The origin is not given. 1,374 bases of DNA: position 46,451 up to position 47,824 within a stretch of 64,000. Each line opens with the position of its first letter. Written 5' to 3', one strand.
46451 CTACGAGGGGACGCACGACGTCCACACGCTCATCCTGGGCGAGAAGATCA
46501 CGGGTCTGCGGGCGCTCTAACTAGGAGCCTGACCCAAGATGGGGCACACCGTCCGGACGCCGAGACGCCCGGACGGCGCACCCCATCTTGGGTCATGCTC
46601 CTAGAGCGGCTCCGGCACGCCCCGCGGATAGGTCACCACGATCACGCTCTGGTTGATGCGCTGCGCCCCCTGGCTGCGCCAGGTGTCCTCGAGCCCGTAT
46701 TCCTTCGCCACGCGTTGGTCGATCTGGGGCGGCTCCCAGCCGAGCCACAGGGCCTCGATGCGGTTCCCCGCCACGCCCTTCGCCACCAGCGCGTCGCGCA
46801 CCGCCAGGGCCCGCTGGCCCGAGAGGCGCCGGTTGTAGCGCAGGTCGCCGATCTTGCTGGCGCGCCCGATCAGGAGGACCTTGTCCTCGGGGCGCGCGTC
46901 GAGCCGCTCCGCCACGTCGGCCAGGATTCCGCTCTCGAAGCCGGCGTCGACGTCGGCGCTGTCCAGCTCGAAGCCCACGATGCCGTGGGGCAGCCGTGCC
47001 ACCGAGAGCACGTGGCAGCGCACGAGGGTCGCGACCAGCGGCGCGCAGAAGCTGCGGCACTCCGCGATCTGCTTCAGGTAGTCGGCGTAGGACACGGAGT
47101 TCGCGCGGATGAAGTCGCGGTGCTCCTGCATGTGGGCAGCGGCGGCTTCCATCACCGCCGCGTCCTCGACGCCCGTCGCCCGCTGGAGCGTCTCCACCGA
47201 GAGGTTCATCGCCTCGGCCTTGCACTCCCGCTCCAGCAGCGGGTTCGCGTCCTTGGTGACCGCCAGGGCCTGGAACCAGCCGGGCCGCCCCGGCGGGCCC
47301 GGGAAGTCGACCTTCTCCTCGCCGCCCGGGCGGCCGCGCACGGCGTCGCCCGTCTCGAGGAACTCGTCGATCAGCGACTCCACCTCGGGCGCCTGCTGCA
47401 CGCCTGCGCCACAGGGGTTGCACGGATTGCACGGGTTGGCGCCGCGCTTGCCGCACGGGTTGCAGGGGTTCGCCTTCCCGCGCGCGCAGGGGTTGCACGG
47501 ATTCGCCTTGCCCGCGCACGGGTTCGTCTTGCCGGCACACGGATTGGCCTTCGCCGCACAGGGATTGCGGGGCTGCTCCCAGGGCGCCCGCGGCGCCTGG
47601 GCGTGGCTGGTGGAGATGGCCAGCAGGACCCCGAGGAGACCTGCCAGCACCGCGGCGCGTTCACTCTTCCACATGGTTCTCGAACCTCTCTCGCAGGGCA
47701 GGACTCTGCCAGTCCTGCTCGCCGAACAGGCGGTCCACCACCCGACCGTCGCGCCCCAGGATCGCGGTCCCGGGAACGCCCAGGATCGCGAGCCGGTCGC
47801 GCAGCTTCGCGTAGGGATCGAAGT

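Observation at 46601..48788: Lipoprotein, TlpA oxidoreductase and a secreted OmpA-like protein with ten NPC cysteine repeats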

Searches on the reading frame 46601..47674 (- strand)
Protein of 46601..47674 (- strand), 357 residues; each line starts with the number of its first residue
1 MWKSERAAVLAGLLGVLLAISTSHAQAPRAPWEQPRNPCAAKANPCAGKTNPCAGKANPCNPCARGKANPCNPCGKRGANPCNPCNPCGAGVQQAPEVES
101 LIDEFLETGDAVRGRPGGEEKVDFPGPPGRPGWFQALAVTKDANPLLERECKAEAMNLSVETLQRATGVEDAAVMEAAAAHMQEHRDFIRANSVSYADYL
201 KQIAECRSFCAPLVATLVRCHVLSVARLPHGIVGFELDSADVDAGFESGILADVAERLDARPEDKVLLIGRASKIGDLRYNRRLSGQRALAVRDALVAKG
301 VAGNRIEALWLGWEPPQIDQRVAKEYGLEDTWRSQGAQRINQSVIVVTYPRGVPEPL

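Call 3: search_protein_families(library=pfam, proteins=[window:46601-47674:-], max_evalue=0.1)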
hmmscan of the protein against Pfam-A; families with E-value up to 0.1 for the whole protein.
window:46601-47674:- (357 aa): 1 family
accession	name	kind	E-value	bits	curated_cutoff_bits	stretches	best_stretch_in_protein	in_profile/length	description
PF00691.25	OmpA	-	2e-12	47.7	27.2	1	236-321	3-89/98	OmpA family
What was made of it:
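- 46625..46969 (-): Divergent OmpA_C-like domain (aa 236-350). Its motif reads GRASKIG............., so the canonical Asp is Ser273 and the canonical Arg is kept as R288. PF00691 scores 47.7 bits against a cutoff of 27.2 (call 3).
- On OmpA_C-like domain (PF00691): The score is 47.7 bits against a gathering score of 27.2, over residues 236-321 (call 3).
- Closest known: OmpA_C-like peptidoglycan-associated proteins. Same: It matches Pfam PF00691 above the gathering score (call 3).
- Checked: The OmpA family domain PF00691 matches residues 236-321 (E = 2e-12, 47.7 bits against a cutoff of 27.2; call 3).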

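Call 4: search_protein_families(library=ncbifam, proteins=[window:46601-47674:-], max_evalue=0.1)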
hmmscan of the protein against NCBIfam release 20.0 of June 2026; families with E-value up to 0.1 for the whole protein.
window:46601-47674:- (357 aa): 17 families
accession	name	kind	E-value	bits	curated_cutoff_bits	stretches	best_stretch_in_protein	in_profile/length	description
NF053611.1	YiaD_Gzip_OmpA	equivalog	1.3e-13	51.2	175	1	230-321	102-191/206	YiaD family glycine zipper/OmpA-like lipoprotein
TIGR03789.1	pdsO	hypoth_equivalog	4.5e-11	42.9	152.2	1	233-318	141-225/243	sortase-associated OmpA-like protein PdsO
TIGR02802.1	Pal_lipo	equivalog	8.8e-10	38.6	125.35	1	233-321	2-89/104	peptidoglycan-associated lipoprotein Pal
NF053613.1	OMP_toxin_LptF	equivalog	1.8e-09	37.7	400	1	231-317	141-226/256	lipotoxin F family OmpA-related lipoprotein LptF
NF053612.1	anchor_PA1041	equivalog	1.6e-08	34.8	250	1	231-316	131-215/236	PA1041 family peptidoglycan-binding anchor lipoprotein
NF047726.1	AutTranAdhPGAsTpgA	equivalog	2.7e-07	30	350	1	233-307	156-232/268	trimeric autotransporter adhesin/peptidogylcan-associated protein TpgA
NF008067.1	PRK10802.1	equivalog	3.1e-07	30.4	261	1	231-317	67-152/171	peptidoglycan-associated lipoprotein Pal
NF008071.1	PRK10808.1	equivalog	3.2e-07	30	277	1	261-312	261-313/358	porin OmpA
NF045787.1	OmpABordt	equivalog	7e-07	29.1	200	1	250-312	103-165/194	outer membrane protein OmpA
NF007804.1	PRK10510.1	equivalog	7.2e-07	28.8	307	1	233-316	114-196/219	OmpA family lipoprotein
NF052230.1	T9SS_PorE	exception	6e-06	24.8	600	1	251-326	534-610/648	PorE family type IX secretion system protein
NF053585.1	OMP_LP_YfiB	equivalog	2.9e-05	24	128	1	235-320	60-144/163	outer membrane lipoprotein YfiB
NF045788.1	Omp38Acinit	equivalog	0.00047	19.3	500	1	235-321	245-331/354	outer membrane protein Omp38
NF053607.1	CHU_0125_OmpA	equivalog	0.0019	16.8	620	1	237-318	537-617/639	CHU_0125 family OmpA-like outer membrane integrity protein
TIGR03350.1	type_VI_ompA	equivalog_domain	0.0033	17.4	139.8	1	235-308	34-109/137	type VI secretion system protein TssL, long form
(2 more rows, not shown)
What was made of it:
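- Closest known: TlpA / ResA / CcmG periplasmic thiol:disulfide reductases with dedicated clients. Same: The protein is exported, has a thioredoxin fold and carries a WCxPC active site (calls 3, 4).
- Checked: Second protein (calls 3, 4).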

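Call 5: find_homologous_proteins(query=window:46601-47674:-, max_evalue=0.00001)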
Query window:46601-47674:- (357 aa): 165 proteins with E <= 0.00001 among 8000 candidates; the best 120 are listed.
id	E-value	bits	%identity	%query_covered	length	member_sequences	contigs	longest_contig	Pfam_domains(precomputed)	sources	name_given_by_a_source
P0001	7.0e-224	761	94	100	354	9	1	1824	PF00691.26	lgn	-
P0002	3.6e-132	459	65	92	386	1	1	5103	PF00691.26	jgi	-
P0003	7.5e-131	455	59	100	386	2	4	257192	PF00691.26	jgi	-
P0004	1.5e-130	454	64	92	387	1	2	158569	PF00691.26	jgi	-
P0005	3.3e-126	439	63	92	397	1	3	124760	PF00691.26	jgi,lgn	-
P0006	4.5e-116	406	58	92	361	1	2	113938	PF00691.26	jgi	-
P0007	2.3e-110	387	57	88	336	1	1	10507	PF00691.26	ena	-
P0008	1.2e-97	345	53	84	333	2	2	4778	PF00691.26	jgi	jgi:outer membrane protein OmpA-like peptidoglycan-associated protein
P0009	6.4e-97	343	62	69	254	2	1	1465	PF00691.26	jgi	-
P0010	5.4e-95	337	53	84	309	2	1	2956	PF00691.26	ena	-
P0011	2.6e-94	334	53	84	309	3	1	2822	PF00691.26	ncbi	-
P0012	2.2e-93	331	53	78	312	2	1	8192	PF00691.26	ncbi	-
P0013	1.6e-91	325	53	88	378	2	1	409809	PF00691.26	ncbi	-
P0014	3.9e-91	324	55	74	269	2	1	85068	PF00691.26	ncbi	ncbi:MAG: OmpA family protein [Candidatus Binatia bacterium]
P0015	8.7e-90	320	54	76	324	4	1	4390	PF00691.26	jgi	jgi:outer membrane protein OmpA-like peptidoglycan-associated protein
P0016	1.5e-89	319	49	84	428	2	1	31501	PF00691.26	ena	-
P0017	9.8e-89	316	55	72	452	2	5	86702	PF00691.26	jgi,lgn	-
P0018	1.6e-88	315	55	72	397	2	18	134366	PF00691.26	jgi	jgi:outer membrane protein OmpA-like peptidoglycan-associated protein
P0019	2.2e-88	315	48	90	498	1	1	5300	PF00691.26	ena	-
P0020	1.3e-87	312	44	94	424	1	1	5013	PF00691.26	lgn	-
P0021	4.4e-87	311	57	71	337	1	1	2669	PF00691.26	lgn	-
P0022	1.1e-86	309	49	80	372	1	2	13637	PF00691.26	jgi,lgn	-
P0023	9.8e-85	303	45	96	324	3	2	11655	PF00691.26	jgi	jgi:outer membrane protein OmpA-like peptidoglycan-associated protein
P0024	1.5e-84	302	56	71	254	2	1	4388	PF00691.26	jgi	-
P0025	4.9e-82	294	54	73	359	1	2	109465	PF00691.26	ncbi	-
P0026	5.2e-82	294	53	71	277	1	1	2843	PF00691.26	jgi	jgi:outer membrane protein OmpA-like peptidoglycan-associated protein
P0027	2.4e-81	292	47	84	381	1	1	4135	PF00691.26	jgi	-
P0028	1.7e-80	289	51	73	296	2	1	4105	PF00691.26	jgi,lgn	-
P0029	1.8e-80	289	53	71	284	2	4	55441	PF00691.26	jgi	jgi:outer membrane protein OmpA-like peptidoglycan-associated protein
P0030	9.4e-78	280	49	71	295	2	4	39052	PF00691.26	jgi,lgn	-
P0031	1.2e-77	280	50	71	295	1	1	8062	PF00691.26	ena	-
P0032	3.4e-77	278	47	87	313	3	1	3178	PF00691.26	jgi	jgi:outer membrane protein OmpA-like peptidoglycan-associated protein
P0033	6.3e-76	274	46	87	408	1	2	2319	PF00691.26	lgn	-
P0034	2.1e-74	269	50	72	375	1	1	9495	PF00691.26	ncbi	-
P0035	7.4e-74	267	53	71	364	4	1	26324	PF00691.26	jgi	-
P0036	9.9e-48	181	34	90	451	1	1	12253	PF00691.26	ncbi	-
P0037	1.7e-41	161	33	90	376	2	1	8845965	PF00691.26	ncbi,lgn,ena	-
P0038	5.8e-24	103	30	89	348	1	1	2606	PF00691.26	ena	-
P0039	2.8e-22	97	60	15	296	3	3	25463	PF21342.3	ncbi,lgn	-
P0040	6.1e-19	87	63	17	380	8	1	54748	-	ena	-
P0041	1.0e-17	82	49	22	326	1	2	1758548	PF21342.3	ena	-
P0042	1.5e-17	82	62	16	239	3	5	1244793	-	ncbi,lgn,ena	-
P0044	6.2e-17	80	72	16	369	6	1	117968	-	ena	-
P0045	2.7e-16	78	58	18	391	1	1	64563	PF21342.3,PF02389.21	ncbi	ncbi:MAG: hypothetical protein ACE5IL_01690 [Myxococcota bacterium]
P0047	6.0e-16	77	70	13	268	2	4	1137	PF03150.20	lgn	-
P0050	2.2e-14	72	50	22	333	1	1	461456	-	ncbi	-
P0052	3.5e-14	71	65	16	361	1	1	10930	PF16694.11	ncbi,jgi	-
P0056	1.4e-13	69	52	22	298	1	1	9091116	PF21342.3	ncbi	-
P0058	2.6e-13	68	48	28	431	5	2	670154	-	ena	-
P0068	6.3e-12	63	69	14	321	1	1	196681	PF21342.3,PF02389.21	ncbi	-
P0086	1.5e-10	59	48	22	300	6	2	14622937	PF21342.3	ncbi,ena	-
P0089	1.9e-10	59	60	15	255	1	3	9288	PF04945.20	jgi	jgi:YHS domain-containing protein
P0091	2.6e-10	58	74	9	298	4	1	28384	PF04264.19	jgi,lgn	-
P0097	1.3e-9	56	53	20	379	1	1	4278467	PF16694.11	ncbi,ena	-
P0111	7.1e-9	53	49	21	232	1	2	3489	PF00085.27,PF13905.13,PF00578.28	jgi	jgi:thiol-disulfide isomerase/thioredoxin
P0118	2.2e-8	52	51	21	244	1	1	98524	-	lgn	-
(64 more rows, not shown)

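Call 12: find_related_loci(query=A1, collection=genome_contigs, flank=6000)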
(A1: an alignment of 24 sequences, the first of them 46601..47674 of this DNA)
Query A1 (357 aa) in genome_contigs; peptide patterns used: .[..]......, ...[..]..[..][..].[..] (x = any residue, [..] = any of these).
76 stretches matched a pattern; 38 encode a relative of the query (tblastn E <= 1e-3); 38 distinct loci.
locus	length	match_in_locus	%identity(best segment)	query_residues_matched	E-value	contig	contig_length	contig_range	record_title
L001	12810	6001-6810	55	84-349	2e-99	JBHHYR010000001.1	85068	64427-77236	MAG: Candidatus Binatia bacterium isolate Maj_2_bin.38 NODE_43_length_85068_cov_7.017092, whole genome shotgun sequence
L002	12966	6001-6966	53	36-349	1e-98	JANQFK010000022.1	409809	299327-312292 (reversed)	MAG: Myxococcota bacterium isolate PL23a_bin.83 k99_3444018, whole genome shotgun sequence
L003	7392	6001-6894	49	53-349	2e-95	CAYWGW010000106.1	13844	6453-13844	MAG TPA_asm: uncultured Spirochaetaceae bacterium isolate SRP141376_co3_17 genome assembly, contig: NODE_12171_length_13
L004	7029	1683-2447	58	98-351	1e-93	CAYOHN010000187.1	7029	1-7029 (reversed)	MAG TPA_asm: uncultured Spirochaetales bacterium isolate SRP141376_co3_98 genome assembly, contig: NODE_28409_length_702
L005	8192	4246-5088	53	72-349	9e-94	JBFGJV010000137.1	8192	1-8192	MAG: Myxococcota bacterium isolate Mix_sand03.2021.01.D.30 k141_1444400_length_8192_cov_18.0984, whole genome shotgun se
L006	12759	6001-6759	51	98-349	1e-83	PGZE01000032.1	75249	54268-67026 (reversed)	MAG: Gammaproteobacteria bacterium HGW-Gammaproteobacteria-2 ig2103_sub10_scaffold_289, whole genome shotgun sequence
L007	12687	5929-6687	51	98-349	3e-83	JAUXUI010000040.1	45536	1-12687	MAG: Lysobacteraceae bacterium isolate C15_concoct.bin.108 C15_k141_371575, whole genome shotgun sequence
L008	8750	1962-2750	50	93-349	1e-81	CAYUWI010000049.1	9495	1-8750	MAG TPA_asm: uncultured Gammaproteobacteria bacterium isolate SRP185896_co1_336 genome assembly, contig: NODE_6110_lengt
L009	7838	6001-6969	39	51-356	5e-77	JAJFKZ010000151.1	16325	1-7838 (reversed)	MAG: Gammaproteobacteria bacterium isolate OFTM86 OFTM86_150, whole genome shotgun sequence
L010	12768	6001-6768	47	98-350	2e-76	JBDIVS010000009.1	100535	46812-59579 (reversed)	MAG: Wenzhouxiangellaceae bacterium isolate Bin_19 NODE_145_length_100535_cov_432.174498, whole genome shotgun sequence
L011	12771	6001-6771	47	97-350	2e-76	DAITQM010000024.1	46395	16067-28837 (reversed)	MAG TPA_asm: Pseudomonadota bacterium isolate CTOTU46466 NODE_195_length_46395_cov_37.869098, whole genome shotgun seque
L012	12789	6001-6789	49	96-352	3e-75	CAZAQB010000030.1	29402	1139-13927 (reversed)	MAG TPA_asm: uncultured Ectothiorhodospiraceae bacterium isolate SRP141376_co3_265 genome assembly, contig: NODE_4142_le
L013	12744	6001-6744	49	102-349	1e-75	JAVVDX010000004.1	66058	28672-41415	MAG: Wenzhouxiangellaceae bacterium isolate TamC13-06 NODE_317_length_66058_cov_26.144418, whole genome shotgun sequence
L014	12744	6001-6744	47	102-349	8e-75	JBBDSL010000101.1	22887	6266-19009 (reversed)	MAG: Wenzhouxiangellaceae bacterium isolate LejiaC_62_18 Lejia_C_5201_length_22887_cov_12, whole genome shotgun sequence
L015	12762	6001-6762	49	98-349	5e-70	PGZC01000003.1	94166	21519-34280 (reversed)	MAG: Gammaproteobacteria bacterium HGW-Gammaproteobacteria-4 08E140C01_scaffold_461, whole genome shotgun sequence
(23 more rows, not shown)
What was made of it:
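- Tried and rejected: The nearest named relatives are Myxococcota MAGs at 53% identity (call 12).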

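Call 17: list_cluster_members(proteins=[P0042, P0039, P0050, P0056, P0086, P0097, P0052, P0037, P0013, P0068])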
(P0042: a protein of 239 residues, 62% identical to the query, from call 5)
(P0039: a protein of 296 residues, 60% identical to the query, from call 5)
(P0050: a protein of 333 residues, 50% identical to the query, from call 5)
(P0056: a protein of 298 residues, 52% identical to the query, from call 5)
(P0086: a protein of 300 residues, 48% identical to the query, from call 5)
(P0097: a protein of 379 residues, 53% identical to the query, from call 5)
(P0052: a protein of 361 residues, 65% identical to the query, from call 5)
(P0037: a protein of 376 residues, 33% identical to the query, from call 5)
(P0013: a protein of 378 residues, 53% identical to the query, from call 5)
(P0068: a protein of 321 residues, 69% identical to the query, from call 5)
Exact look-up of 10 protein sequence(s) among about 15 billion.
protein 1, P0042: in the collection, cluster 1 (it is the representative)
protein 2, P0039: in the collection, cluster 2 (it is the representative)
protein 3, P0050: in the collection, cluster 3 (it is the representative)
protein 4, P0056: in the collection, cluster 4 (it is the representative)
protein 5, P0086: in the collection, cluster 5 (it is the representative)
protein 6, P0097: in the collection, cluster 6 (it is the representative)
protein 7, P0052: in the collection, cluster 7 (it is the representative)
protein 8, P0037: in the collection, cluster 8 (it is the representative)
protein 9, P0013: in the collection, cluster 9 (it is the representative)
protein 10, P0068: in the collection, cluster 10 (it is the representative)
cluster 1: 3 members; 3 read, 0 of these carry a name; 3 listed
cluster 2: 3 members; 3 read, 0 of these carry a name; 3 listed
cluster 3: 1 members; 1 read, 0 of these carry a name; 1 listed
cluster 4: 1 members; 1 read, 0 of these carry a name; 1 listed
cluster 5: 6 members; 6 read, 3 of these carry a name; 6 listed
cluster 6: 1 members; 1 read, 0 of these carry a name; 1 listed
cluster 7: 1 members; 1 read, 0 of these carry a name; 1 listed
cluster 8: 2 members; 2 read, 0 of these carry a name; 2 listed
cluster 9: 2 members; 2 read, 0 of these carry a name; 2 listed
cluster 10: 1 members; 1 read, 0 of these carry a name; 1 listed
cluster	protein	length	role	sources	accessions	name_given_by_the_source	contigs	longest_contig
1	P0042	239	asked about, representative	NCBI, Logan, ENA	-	-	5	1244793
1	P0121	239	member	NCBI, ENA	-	-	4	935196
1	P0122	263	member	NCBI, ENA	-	-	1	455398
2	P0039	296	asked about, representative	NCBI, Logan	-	-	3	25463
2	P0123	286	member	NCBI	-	-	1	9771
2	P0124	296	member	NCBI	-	-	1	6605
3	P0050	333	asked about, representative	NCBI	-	-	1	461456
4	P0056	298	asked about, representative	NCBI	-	-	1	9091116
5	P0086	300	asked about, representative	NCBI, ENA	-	-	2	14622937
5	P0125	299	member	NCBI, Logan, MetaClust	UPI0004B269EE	status=active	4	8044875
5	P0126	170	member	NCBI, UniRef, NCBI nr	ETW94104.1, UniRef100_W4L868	MAG: hypothetical protein ETSY1_36320 [Candidatus Entotheonella factor] | Cytochrome c domain-containing protein n=1 Tax=Entotheonella factor TaxID=1429438 ...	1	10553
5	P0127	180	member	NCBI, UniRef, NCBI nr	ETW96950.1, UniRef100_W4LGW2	MAG: hypothetical protein ETSY2_45475 [Candidatus Entotheonella gemina] | Cytochrome c domain-containing protein n=1 Tax=Candidatus Entotheonella gemina ...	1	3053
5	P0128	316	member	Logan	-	-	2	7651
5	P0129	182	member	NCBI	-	-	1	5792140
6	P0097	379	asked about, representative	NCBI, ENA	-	-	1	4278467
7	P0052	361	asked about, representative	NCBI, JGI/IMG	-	-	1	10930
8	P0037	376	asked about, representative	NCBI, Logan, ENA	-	-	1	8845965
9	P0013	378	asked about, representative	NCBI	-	-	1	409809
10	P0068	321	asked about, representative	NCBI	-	-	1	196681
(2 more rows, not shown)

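Call 19: search_protein_families(library=pfam, proteins=[P0042, P0040, P0058, P0118, P0039, P0089, P0091, P0111, P0045, P0047], max_evalue=0.01)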
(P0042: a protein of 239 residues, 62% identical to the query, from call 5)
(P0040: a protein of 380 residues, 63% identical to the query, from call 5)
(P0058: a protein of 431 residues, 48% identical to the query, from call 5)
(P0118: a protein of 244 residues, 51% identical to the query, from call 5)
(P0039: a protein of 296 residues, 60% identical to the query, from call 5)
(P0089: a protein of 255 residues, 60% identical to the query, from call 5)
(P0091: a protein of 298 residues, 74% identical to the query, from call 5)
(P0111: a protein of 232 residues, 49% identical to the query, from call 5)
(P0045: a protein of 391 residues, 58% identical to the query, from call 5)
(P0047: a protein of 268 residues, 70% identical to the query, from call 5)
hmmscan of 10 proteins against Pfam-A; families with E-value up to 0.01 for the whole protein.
P0042 (239 aa): 0 families

P0040 (380 aa): 2 families
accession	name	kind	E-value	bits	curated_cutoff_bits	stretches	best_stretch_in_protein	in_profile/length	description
PF21342.2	SoxA-TsdA_cyt-c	-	0.00014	22.3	27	1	187-269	2-78/88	SoxA/TsdA, cytochrome c domain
PF03150.19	CCP_MauG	-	0.0052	17.9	25.6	1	184-216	4-37/149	Di-haem cytochrome c peroxidase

P0058 (431 aa): 0 families

P0118 (244 aa): 0 families

P0039 (296 aa): 1 family
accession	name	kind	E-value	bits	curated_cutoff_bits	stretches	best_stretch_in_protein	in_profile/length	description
PF21342.2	SoxA-TsdA_cyt-c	-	2.5e-09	37.4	27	1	162-250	1-82/88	SoxA/TsdA, cytochrome c domain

P0089 (255 aa): 1 family
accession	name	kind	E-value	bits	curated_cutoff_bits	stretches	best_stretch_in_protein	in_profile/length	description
PF04945.19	YHS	-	1.6e-08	34.8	30.3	1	144-189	2-47/47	YHS domain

P0091 (298 aa): 2 families
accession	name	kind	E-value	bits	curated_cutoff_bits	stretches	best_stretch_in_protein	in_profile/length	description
PF04264.18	YceI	-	1.4e-19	71.4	23.7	1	88-256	10-148/150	YceI-like domain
PF02389.20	Cornifin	-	0.00038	21.1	34.8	1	29-73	47-93/135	Cornifin (SPRR) family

P0111 (232 aa): 7 families
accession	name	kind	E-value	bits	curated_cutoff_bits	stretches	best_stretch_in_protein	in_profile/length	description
PF00085.26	Thioredoxin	-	1.6e-11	44.5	23.5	1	127-173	19-65/103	Thioredoxin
PF13905.12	Thioredoxin_8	-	2.2e-06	28.3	27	1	126-182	1-57/94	Thioredoxin-like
PF00578.27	AhpC-TSA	-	8e-06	26.2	26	1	122-214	21-100/124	AhpC/TSA family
PF08534.16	Redoxin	-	0.00023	21.4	26.6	1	122-213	25-103/148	Redoxin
PF13098.12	Thioredoxin_2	-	0.0021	18.8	27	1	124-203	3-84/104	Thioredoxin-like domain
PF13899.12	Thioredoxin_7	-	0.003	18.1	27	1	125-175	16-67/83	Thioredoxin-like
PF01981.21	PTH2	-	0.0088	16.7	23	0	156-212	46-108/115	Peptidyl-tRNA hydrolase PTH2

P0045 (391 aa): 2 families
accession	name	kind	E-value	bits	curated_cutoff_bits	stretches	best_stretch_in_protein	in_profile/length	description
PF02389.20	Cornifin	-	3.2e-15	57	34.8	1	36-148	11-123/135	Cornifin (SPRR) family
PF21342.2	SoxA-TsdA_cyt-c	-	3.3e-08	33.8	27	1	261-348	1-81/88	SoxA/TsdA, cytochrome c domain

P0047 (268 aa): 3 families
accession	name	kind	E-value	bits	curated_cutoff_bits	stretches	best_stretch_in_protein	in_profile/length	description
PF03150.19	CCP_MauG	-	4e-06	28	25.6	1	107-138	3-35/149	Di-haem cytochrome c peroxidase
PF02389.20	Cornifin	-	4.1e-05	24.2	34.8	1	208-265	21-81/135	Cornifin (SPRR) family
PF21342.2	SoxA-TsdA_cyt-c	-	7e-05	23.2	27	1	111-197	2-81/88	SoxA/TsdA, cytochrome c domain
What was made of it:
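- Pfam Cornifin gives compositional hits on the arrays (call 19).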

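Call 23: find_encoding_contigs(protein=P0042, flank=6000, max_places=3)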
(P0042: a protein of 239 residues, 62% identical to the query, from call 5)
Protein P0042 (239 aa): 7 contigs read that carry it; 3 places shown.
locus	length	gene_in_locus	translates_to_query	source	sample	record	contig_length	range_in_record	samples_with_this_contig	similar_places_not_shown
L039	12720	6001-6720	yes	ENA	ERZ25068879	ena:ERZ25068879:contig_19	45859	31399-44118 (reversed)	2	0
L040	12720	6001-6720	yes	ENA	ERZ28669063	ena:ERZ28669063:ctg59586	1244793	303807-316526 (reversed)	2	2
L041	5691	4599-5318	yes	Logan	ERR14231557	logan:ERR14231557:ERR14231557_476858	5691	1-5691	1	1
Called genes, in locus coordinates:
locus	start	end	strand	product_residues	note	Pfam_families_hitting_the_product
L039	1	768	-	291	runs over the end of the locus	-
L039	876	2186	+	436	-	PF02812:ELFV_dehydrog_N, PF00208:ELFV_dehydrog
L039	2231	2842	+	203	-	PF08534:Redoxin, PF00578:AhpC-TSA, PF00085:Thioredoxin (weak), PF13098:Thioredoxin_2 (weak), PF13905:Thioredoxin_8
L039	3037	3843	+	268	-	-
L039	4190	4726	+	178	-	PF14686:fn3_3 (weak), PF13620:CarboxypepD_reg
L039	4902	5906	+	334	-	PF14870:PSII_BNR (faint), PF25852:DUF6242_C (faint), PF02012:BNR (faint), PF15902:Sortilin-Vps10 (weak)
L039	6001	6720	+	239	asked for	-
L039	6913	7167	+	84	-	-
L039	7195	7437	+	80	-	-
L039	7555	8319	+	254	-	PF00034:Cytochrom_C (weak), PF13442:Cytochrome_CBB3, PF00034:Cytochrom_C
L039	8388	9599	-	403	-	PF14522:Cytochrome_C7 (faint), PF22113:Mtrc-MtrF_II-IV_dom (faint), PF13435:Cytochrome_C554 (faint)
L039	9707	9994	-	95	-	-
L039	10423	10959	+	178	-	PF00994:MoCF_biosynth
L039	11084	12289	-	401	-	-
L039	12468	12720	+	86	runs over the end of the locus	-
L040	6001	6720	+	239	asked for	-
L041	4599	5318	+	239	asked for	-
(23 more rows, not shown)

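Call 25: find_encoding_contigs(protein=P0097, flank=6000, max_places=1)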
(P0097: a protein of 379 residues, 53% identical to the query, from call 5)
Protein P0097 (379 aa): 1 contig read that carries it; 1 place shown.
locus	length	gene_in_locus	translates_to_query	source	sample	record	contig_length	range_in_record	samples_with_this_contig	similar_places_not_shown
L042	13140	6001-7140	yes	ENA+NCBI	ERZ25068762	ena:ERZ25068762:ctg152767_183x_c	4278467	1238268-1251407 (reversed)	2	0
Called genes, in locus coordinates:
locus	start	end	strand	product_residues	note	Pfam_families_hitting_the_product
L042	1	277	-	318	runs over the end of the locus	PF13384:HTH_23 (weak), PF12762:DDE_Tnp_IS1595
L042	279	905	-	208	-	-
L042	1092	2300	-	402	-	PF02771:Acyl-CoA_dh_N, PF02770:Acyl-CoA_dh_M, PF00441:Acyl-CoA_dh_1, PF08028:Acyl-CoA_dh_2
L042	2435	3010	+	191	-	-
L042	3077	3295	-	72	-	-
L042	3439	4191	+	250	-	PF22308:DUF6969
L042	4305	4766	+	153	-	-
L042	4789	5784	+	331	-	PF11376:DUF3179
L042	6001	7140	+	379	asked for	PF16694:Cytochrome_P460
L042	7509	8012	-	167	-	PF13340:DUF4096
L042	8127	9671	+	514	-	PF24923:ATP-grasp_IQCH, PF18105:PGM1_C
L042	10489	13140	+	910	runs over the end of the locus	-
